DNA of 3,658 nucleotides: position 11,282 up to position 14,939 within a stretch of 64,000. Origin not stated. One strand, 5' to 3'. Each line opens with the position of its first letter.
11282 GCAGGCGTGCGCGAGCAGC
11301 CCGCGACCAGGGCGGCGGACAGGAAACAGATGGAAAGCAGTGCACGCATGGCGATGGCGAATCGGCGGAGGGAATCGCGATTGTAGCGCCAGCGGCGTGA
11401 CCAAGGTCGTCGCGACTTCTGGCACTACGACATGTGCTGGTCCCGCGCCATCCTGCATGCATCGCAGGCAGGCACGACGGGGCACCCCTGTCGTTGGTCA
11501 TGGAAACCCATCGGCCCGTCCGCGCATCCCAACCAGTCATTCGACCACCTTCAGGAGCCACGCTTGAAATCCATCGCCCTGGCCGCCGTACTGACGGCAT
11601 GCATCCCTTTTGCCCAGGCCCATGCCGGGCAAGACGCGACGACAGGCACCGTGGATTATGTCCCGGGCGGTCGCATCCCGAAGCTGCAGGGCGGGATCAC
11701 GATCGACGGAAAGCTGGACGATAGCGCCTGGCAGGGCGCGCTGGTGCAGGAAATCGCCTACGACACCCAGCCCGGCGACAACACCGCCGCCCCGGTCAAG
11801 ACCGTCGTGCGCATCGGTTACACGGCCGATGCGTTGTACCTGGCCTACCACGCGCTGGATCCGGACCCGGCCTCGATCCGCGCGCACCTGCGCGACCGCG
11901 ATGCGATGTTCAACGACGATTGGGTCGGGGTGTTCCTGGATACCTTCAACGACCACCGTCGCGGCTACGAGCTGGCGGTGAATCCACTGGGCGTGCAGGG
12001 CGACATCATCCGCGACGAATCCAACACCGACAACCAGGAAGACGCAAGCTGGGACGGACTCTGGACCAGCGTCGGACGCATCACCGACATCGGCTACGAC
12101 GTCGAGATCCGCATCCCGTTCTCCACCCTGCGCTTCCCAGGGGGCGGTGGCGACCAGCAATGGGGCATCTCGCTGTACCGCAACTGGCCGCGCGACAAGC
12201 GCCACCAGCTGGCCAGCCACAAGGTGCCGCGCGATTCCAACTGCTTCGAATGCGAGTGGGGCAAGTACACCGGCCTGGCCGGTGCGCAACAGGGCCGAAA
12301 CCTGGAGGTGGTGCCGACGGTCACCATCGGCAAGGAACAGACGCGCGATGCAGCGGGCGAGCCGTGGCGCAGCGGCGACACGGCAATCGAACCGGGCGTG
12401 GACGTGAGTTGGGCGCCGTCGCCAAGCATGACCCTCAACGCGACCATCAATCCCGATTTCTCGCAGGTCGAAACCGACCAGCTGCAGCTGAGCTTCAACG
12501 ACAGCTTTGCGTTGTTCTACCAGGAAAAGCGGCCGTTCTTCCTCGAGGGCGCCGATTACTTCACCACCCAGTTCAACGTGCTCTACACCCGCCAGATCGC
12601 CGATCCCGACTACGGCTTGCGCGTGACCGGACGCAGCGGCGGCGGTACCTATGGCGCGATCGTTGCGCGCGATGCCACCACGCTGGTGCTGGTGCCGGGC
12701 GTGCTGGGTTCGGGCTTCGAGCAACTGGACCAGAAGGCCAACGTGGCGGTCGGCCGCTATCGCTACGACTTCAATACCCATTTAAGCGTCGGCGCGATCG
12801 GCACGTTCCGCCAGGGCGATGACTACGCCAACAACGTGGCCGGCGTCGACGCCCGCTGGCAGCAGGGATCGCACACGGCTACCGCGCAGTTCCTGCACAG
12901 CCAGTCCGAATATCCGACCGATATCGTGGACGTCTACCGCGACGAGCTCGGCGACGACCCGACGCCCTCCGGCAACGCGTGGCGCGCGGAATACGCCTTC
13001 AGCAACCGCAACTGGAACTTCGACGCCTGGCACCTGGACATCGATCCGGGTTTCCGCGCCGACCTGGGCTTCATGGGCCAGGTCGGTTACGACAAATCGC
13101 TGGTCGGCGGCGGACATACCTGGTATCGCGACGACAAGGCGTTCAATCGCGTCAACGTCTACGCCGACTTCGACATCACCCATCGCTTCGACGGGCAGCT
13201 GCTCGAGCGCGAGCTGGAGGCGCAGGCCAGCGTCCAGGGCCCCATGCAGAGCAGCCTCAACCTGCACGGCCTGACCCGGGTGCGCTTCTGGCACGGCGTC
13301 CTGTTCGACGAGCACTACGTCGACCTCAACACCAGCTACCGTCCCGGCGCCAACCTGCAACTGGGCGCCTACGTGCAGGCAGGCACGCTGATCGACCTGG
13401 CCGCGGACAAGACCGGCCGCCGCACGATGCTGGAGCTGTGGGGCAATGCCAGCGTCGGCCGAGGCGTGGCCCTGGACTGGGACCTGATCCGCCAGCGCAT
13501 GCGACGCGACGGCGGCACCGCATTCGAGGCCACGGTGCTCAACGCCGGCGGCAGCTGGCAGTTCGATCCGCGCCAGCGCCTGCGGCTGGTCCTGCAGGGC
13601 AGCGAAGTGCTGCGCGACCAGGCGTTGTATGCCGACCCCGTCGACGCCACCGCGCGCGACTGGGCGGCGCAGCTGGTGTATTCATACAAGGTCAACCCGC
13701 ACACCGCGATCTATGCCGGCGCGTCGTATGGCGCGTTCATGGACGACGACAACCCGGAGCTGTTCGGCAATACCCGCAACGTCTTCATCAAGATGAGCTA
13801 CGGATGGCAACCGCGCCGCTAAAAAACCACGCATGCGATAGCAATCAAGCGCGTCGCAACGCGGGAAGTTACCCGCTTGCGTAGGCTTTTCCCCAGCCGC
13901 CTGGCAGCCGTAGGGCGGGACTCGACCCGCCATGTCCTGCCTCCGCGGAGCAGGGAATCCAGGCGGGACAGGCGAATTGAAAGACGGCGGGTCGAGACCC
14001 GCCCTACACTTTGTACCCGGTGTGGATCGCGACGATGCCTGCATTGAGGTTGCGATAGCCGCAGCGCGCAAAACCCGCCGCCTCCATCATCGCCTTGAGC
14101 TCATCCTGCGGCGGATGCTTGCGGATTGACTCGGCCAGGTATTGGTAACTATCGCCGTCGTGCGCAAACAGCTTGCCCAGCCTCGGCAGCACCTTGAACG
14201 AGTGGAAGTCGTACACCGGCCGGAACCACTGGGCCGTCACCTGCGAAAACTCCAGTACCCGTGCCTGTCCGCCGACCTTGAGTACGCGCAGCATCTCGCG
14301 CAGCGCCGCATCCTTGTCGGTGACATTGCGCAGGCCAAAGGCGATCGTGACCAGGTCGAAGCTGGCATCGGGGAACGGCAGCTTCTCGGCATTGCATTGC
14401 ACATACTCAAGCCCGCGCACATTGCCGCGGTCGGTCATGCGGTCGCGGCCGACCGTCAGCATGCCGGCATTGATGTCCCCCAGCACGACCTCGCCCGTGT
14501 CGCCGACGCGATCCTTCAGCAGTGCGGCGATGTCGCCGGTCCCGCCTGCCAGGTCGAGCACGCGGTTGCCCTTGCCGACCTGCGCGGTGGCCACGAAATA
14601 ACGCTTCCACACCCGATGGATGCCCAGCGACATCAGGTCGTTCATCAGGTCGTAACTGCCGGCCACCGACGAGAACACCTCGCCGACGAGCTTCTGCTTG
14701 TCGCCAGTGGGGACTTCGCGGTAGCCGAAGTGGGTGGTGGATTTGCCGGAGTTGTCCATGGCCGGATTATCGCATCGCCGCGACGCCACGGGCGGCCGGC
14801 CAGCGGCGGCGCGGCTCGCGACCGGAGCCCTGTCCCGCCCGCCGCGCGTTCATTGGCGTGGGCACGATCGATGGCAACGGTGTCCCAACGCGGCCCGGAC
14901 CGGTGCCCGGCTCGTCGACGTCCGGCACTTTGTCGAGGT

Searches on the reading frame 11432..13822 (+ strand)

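Call 3: search_protein_families(library=pfam, proteins=[window:11432-13822:+], max_evalue=0.01)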
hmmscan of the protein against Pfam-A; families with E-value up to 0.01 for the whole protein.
window:11432-13822:+ (796 aa): 2 families
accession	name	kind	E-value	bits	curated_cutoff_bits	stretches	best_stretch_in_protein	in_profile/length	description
PF19313.5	DUF5916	-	3.1e-16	59.7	22.6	1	316-390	23-95/572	Domain of unknown function (DUF5916)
PF06452.16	CBM9_1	-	3.1e-09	37.4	23.4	1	91-236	1-136/185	Carbohydrate family 9 binding domain-like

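Call 4: search_protein_families(library=ncbifam, proteins=[window:11432-13822:+], max_evalue=0.01)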
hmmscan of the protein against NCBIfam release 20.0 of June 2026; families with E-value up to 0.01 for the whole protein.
window:11432-13822:+ (796 aa): 0 families

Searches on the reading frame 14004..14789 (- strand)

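Call 3: search_protein_families(library=pfam, proteins=[window:14004-14789:-], max_evalue=0.01)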
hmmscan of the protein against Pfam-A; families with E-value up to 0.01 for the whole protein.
window:14004-14789:- (261 aa): 9 families
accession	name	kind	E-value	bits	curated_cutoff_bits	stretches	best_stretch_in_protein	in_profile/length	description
PF01209.24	Ubie_methyltran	-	5.4e-89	298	20.1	1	31-260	5-233/233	ubiE/COQ5 methyltransferase family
PF13649.12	Methyltransf_25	-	1.6e-20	74.1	27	1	77-174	1-97/97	Methyltransferase domain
PF08241.18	Methyltransf_11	-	2.3e-20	73.5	21.2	1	78-175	1-92/95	Methyltransferase domain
PF13847.12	Methyltransf_31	-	1.5e-17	64.1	27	1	73-184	3-114/145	Methyltransferase domain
PF08242.18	Methyltransf_12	-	1.5e-10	42.1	30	1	78-174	1-96/98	Methyltransferase domain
PF13489.12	Methyltransf_23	-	7.3e-10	39.3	27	1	72-241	21-160/164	Methyltransferase domain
PF07021.18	MetW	-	4.5e-05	23.6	21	1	70-170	10-102/193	Methionine biosynthesis protein MetW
PF05148.21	Methyltransf_8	-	0.00022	21.6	27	1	129-182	108-160/219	Hypothetical methyltransferase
PF05175.20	MTS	-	0.0091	16.1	23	0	70-147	28-102/170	Methyltransferase small domain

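Call 4: search_protein_families(library=ncbifam, proteins=[window:14004-14789:-], max_evalue=0.01)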
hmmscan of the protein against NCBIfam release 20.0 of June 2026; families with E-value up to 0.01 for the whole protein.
window:14004-14789:- (261 aa): 34 families (the best 25 are shown)
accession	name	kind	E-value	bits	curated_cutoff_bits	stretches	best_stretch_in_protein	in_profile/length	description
NF001242.0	PRK00216.1-3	equivalog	9.1e-118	392.3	351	1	13-261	8-258/258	bifunctional demethylmenaquinone methyltransferase/2-methoxy-6-polyprenyl-1,4-benzoquinol methylase UbiE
NF001240.0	PRK00216.1-1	equivalog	3.4e-109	363.7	378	1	14-260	4-250/251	bifunctional demethylmenaquinone methyltransferase/2-methoxy-6-polyprenyl-1,4-benzoquinol methylase UbiE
TIGR01934.1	MenG_MenH_UbiE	subfamily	2.9e-80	268.7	158.35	1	35-260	1-223/223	ubiquinone/menaquinone biosynthesis methyltransferase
NF052510.1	methyltran_MpqE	exception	1.1e-78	263.8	335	1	30-260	3-234/234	methyl-plastoquinone biosynthesis methyltransferase MpqE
NF001244.0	PRK00216.1-5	equivalog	4.2e-69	232.4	216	1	30-260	5-235/236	bifunctional demethylmenaquinone methyltransferase/2-methoxy-6-polyprenyl-1,4-benzoquinol methylase UbiE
NF001241.0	PRK00216.1-2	equivalog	2.6e-63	213.8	327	1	33-260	11-229/231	demethylmenaquinone methyltransferase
NF001243.0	PRK00216.1-4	equivalog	6.2e-57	192.7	235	1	31-260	5-233/237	demethylmenaquinone methyltransferase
TIGR02752.1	MenG_heptapren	equivalog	3.1e-55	187.2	419.85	1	31-260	3-231/231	demethylmenaquinone methyltransferase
NF004452.0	PRK05785.1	equivalog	3.1e-18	66.1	207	1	30-236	6-201/228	hypothetical protein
NF041537.1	ArsM_AhpD_UU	exception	5.9e-17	61.5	510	1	68-176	71-178/345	arsenite methyltransferase/AhpD domain selenoprotein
NF008823.0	PRK11873.1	subfamily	6.2e-16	58.7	263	1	67-178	71-181/272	arsenite methyltransferase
NF043040.1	corrin_prot_MT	hypoth_equivalog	2.3e-15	56.6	180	1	41-180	10-149/216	corrinoid protein-associated methyltransferase CpaM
NF047649.1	MTase_UXPK_star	exception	9.8e-15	54.3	460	1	70-179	74-182/283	methyltransferase/UXPK-star double selenoprotein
NF041536.1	ArsM_DUF2284_UU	exception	1.3e-13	50.1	575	1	70-178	73-180/459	arsenite methyltransferase/DUF2284 domain selenoprotein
NF045667.1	MTase_DVU1556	equivalog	1.2e-12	47.7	155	1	65-241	14-161/213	DVU_1556 family methyltransferase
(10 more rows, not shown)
